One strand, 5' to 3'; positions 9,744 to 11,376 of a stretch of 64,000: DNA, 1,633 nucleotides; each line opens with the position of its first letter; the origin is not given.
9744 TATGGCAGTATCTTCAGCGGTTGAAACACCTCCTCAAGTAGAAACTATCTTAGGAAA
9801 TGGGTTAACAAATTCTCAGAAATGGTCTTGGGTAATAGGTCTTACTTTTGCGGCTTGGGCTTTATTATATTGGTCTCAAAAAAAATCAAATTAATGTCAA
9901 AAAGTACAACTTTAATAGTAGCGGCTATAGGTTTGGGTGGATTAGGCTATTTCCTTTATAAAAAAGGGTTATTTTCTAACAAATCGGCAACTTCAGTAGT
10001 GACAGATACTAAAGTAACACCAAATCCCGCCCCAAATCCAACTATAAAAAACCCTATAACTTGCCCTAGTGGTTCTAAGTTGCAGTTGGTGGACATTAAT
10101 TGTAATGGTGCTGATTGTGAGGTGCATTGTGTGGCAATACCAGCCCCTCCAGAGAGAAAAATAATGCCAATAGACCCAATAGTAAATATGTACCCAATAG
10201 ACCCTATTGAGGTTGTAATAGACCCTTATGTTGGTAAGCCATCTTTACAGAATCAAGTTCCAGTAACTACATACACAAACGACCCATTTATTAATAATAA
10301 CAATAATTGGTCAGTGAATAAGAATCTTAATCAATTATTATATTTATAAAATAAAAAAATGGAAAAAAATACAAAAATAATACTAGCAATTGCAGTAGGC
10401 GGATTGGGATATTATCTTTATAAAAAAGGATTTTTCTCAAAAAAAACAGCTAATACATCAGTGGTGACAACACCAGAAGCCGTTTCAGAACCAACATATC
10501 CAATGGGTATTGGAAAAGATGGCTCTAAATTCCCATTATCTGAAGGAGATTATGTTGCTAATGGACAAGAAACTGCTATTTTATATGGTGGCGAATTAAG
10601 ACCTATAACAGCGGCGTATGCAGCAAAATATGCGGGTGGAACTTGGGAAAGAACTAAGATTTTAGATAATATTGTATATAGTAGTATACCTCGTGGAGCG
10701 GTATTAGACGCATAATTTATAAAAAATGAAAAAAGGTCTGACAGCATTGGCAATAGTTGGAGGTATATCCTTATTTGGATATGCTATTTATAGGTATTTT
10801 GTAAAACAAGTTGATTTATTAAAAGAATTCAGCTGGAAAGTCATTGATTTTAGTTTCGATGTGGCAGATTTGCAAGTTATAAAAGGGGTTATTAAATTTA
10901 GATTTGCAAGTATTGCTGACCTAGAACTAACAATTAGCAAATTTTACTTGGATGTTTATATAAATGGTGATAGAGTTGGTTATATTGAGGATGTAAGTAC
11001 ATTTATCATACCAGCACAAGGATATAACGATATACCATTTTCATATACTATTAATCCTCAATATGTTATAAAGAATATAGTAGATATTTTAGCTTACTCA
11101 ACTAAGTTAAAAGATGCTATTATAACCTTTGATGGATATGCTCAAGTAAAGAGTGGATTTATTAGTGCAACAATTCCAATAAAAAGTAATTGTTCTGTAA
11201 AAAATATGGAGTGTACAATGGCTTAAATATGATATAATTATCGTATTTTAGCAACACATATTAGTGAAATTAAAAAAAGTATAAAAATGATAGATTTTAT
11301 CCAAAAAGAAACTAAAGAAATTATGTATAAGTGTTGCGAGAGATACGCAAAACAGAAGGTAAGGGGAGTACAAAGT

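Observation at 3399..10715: Expanded paralogous family of small signal-anchored proteins (M-x-K-x-TK-x-x-LG...Y-[FY]-x-W-KK) scattered through the window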

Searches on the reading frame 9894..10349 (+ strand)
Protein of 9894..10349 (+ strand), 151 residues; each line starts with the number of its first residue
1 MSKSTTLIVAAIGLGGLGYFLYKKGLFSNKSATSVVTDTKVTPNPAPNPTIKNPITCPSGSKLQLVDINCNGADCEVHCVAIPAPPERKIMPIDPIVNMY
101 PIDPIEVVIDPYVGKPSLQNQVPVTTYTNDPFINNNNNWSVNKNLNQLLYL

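Call 37: search_protein_families(library=pfam, proteins=[window:9894-10349:+], max_evalue=0.1)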
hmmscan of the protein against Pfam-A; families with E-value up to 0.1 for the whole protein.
window:9894-10349:+ (151 aa): 0 families

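Call 76: search_protein_families(library=ncbifam, proteins=[window:9894-10349:+], max_evalue=0.1)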
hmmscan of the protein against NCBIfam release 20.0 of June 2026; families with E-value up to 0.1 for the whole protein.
window:9894-10349:+ (151 aa): 1 family
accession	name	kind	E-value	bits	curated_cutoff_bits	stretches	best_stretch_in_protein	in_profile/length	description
NF046073.1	UpsA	equivalog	0.023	14.8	130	1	7-90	13-98/136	pilin subunit UpsA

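Call 77: search_protein_families(library=phrogs, proteins=[window:9894-10349:+], max_evalue=0.1)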
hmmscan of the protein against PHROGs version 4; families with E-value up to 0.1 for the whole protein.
window:9894-10349:+ (151 aa): 0 families

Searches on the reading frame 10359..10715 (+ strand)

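Call 37: search_protein_families(library=pfam, proteins=[window:10359-10715:+], max_evalue=0.1)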
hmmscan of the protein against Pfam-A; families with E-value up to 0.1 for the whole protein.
window:10359-10715:+ (118 aa): 1 family
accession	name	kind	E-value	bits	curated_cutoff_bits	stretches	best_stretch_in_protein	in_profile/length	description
PF11654.13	NCE101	-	0.035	14.3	24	1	8-23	10-25/45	Non-classical export protein 1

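Call 76: search_protein_families(library=ncbifam, proteins=[window:10359-10715:+], max_evalue=0.1)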
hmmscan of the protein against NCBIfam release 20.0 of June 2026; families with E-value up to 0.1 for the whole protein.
window:10359-10715:+ (118 aa): 1 family
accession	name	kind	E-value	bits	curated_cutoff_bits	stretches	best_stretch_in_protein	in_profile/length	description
NF046073.1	UpsA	equivalog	0.0094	16.1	130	1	7-48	14-54/136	pilin subunit UpsA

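Call 77: search_protein_families(library=phrogs, proteins=[window:10359-10715:+], max_evalue=0.1)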
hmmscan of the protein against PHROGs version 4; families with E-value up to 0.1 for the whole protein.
window:10359-10715:+ (118 aa): 0 families

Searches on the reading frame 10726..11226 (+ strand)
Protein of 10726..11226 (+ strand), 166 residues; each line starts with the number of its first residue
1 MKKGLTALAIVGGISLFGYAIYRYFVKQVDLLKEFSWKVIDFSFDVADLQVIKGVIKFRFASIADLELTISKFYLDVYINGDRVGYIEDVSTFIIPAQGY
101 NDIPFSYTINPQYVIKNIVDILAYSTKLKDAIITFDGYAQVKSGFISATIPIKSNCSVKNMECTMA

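Call 6: search_protein_families(library=phrogs, proteins=[window:10726-11226:+], max_evalue=0.01)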
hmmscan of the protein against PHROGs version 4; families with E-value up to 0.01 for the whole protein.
window:10726-11226:+ (166 aa): 0 families

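Call 7: search_protein_families(library=pfam, proteins=[window:10726-11226:+], max_evalue=0.01)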
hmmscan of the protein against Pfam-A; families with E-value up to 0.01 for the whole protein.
window:10726-11226:+ (166 aa): 1 family
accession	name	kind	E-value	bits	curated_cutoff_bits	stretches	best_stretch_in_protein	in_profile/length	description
PF03168.19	LEA_2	-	2.7e-07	31.4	25.4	1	67-156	11-98/98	Late embryogenesis abundant protein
